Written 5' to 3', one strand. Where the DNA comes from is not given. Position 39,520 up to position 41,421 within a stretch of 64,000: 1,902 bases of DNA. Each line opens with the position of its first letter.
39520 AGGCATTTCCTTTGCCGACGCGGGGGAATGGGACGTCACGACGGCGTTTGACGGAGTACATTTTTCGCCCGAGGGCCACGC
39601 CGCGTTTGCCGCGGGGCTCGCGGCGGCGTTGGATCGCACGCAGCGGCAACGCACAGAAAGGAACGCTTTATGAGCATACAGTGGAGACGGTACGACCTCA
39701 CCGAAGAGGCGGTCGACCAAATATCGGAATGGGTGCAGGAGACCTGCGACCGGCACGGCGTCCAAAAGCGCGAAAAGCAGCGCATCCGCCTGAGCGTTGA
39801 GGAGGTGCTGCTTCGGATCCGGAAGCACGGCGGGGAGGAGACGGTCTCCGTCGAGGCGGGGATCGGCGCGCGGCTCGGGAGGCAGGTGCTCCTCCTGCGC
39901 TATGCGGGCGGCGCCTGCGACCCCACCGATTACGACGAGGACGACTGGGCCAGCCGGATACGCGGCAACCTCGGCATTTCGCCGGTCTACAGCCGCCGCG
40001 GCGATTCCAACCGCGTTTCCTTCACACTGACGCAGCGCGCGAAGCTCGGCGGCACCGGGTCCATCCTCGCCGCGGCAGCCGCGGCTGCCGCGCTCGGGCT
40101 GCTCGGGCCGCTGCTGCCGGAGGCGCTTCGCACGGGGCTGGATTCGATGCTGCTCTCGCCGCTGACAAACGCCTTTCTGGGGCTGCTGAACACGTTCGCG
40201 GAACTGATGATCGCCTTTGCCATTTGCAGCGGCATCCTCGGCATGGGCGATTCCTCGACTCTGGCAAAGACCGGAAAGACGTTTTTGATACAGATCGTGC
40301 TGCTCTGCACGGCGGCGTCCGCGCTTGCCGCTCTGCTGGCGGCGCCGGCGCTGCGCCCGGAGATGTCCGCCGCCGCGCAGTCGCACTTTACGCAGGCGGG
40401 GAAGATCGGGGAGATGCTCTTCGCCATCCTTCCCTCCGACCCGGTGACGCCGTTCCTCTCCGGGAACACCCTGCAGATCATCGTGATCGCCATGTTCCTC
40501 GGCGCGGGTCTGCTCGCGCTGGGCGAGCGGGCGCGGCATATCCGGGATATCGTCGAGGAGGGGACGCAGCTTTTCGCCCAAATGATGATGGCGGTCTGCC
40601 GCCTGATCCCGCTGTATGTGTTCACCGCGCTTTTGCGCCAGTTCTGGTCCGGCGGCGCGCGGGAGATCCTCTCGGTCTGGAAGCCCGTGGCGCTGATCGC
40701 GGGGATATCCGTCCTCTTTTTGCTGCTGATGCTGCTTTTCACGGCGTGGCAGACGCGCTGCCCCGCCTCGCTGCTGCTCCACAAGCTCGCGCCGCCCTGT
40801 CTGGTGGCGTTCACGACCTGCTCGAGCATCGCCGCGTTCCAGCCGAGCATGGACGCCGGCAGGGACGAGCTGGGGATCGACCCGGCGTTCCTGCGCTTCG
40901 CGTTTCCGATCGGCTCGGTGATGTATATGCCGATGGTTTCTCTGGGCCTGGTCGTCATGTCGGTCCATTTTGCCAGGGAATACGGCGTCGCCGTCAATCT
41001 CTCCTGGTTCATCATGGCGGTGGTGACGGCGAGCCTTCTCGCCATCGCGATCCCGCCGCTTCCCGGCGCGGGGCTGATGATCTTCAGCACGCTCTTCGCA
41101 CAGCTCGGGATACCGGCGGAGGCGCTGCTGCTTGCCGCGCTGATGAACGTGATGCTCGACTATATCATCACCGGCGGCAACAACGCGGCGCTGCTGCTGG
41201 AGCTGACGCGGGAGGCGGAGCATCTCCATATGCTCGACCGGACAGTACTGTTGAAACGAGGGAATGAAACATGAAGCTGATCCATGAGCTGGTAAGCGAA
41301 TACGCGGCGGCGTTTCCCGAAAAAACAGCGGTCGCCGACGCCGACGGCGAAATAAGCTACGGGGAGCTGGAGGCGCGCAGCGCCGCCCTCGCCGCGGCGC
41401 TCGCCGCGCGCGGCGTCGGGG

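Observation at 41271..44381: Atypical NRPS: A domain lacking the amino-binding Asp, half-size C domain, Cys-nucleophile thioesterase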

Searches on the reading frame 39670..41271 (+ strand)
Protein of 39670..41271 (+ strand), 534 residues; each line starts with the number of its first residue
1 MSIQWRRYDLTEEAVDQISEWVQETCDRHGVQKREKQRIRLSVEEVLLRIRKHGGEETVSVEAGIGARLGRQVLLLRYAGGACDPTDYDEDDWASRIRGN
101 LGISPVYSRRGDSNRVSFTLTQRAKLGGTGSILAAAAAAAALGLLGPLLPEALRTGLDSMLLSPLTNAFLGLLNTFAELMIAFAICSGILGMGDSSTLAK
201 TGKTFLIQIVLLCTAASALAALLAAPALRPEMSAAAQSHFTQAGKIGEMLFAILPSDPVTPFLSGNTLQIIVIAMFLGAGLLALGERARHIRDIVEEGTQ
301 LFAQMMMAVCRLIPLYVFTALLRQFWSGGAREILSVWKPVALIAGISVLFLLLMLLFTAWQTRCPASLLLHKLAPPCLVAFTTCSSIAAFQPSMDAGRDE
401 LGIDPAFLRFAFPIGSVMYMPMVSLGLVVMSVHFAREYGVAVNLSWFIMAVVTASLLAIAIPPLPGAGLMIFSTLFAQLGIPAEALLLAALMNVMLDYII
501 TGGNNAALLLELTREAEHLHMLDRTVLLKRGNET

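Call 4: search_protein_families(library=pfam, proteins=[window:39670-41271:+], max_evalue=0.01)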
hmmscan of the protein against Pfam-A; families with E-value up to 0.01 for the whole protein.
window:39670-41271:+ (534 aa): 2 families
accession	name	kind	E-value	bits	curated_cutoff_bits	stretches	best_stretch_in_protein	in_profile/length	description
PF00375.23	SDF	-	1.5e-49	169.5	27.9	1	131-504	4-373/387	Sodium:dicarboxylate symporter family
PF13581.12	HATPase_c_2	-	0.00033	21.1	27.4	1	11-62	4-59/127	Histidine kinase-like ATPase domain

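Call 49: search_protein_families(library=ncbifam, proteins=[window:39670-41271:+], max_evalue=0.00001)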
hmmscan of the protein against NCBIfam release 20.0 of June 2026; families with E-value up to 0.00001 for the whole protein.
window:39670-41271:+ (534 aa): 4 families
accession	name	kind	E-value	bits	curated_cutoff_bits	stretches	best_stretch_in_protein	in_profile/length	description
NF002461.0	PRK01663.1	subfamily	8.3e-18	64.6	513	1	145-488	23-371/428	C4-dicarboxylate transporter DctA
NF009587.0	PRK13027.1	subfamily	1.5e-15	57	570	1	161-489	33-373/442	C4-dicarboxylate transporter DctA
NF010151.0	PRK13628.1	equivalog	4.8e-12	45.6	308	1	163-484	42-362/407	serine/threonine transporter SstT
NF008440.0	PRK11283.1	equivalog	1.3e-11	43.9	638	1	154-504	33-397/437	glutamate/aspartate:proton symporter GltP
